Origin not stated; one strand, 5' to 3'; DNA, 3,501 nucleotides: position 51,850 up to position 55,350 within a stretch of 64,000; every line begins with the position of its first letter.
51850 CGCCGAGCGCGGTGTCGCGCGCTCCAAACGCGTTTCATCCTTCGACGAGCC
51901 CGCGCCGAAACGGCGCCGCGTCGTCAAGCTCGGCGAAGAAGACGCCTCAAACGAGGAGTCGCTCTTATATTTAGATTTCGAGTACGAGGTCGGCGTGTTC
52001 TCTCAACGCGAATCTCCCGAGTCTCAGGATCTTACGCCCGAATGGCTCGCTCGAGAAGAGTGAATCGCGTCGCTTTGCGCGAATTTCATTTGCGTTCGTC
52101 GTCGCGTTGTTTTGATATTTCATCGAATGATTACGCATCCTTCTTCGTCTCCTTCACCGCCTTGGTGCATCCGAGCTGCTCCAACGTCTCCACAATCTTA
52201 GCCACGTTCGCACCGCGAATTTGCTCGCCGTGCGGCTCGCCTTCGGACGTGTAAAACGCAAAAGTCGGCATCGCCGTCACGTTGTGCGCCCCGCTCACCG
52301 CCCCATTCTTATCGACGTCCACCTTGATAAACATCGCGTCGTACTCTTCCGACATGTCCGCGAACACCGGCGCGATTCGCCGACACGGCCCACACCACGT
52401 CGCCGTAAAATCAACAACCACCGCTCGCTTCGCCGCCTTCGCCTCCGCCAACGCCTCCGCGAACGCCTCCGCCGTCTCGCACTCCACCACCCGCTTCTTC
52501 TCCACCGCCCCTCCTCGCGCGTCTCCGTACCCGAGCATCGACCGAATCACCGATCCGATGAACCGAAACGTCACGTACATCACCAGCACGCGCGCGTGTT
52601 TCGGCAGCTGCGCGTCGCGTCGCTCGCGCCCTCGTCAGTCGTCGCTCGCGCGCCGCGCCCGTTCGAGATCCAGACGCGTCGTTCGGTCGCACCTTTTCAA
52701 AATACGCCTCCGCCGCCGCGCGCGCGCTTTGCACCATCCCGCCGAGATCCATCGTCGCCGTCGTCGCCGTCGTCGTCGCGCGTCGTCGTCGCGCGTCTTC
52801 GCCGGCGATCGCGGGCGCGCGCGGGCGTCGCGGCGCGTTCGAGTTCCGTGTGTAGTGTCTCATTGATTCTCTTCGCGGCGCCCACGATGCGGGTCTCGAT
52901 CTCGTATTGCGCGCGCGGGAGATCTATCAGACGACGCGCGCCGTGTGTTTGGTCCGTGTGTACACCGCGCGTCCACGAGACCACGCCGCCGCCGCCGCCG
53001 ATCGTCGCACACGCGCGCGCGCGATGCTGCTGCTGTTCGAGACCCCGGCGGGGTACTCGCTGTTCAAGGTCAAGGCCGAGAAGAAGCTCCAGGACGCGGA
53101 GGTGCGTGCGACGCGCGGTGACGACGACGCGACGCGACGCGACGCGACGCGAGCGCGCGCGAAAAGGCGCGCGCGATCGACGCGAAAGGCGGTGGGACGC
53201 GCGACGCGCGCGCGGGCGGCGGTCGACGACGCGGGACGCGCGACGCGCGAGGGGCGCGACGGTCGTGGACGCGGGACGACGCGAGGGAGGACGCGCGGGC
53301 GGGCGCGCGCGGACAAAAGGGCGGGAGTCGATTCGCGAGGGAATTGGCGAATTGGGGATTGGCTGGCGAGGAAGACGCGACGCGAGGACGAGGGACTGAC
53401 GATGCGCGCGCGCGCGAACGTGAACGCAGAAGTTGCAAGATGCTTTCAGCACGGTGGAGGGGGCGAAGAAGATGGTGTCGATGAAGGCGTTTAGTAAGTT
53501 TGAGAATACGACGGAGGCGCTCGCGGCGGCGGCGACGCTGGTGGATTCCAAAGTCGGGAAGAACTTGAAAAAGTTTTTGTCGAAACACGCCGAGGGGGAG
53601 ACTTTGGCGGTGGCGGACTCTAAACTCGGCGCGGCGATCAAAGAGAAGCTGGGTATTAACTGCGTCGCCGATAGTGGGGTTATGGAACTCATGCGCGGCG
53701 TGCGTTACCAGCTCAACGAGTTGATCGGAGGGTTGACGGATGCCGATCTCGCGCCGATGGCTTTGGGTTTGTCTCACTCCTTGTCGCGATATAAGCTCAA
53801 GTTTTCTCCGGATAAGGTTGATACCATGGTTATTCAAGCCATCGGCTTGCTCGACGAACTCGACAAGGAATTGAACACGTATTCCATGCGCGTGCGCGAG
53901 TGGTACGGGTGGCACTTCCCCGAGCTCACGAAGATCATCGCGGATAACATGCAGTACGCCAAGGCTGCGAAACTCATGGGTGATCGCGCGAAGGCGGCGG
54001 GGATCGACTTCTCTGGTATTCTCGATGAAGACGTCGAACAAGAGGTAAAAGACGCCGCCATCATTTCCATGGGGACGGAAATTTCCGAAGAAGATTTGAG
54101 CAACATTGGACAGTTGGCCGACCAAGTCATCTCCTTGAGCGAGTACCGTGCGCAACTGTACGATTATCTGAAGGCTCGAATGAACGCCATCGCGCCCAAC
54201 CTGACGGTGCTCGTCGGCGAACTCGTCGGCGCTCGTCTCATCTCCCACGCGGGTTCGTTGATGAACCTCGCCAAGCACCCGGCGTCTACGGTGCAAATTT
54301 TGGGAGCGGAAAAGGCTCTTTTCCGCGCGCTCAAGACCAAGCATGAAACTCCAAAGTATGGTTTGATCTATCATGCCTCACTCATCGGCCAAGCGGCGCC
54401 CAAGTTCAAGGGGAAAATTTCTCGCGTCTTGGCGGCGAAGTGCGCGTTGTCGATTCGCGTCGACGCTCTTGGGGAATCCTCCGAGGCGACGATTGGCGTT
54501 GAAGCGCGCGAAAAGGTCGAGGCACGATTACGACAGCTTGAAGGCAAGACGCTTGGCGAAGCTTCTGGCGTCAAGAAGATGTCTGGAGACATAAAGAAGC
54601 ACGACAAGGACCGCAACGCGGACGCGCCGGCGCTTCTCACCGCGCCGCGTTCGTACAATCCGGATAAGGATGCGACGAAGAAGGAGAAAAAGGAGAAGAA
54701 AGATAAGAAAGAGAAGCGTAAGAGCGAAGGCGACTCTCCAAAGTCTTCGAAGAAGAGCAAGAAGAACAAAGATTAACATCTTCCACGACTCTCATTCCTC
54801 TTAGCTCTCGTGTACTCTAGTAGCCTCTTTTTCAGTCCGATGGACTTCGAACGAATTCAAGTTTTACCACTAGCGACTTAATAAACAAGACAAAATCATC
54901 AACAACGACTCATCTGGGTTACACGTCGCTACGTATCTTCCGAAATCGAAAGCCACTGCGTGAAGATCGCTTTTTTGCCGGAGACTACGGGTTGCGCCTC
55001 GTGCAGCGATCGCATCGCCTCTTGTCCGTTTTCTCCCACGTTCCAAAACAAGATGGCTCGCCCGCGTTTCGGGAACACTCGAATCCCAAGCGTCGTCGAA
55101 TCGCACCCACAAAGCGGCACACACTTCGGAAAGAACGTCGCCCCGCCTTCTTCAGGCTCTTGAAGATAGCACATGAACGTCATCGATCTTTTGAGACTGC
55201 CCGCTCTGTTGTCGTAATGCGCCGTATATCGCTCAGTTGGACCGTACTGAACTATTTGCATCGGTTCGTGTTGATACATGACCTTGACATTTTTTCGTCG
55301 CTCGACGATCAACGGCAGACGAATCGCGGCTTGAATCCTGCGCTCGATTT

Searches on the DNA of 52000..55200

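Call 18: search_rna_families(source=window, start=52000, end=55200, threshold=evalue, max_evalue=1)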
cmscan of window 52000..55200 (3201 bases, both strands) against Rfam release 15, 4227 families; matches with E-value up to 1: 0.
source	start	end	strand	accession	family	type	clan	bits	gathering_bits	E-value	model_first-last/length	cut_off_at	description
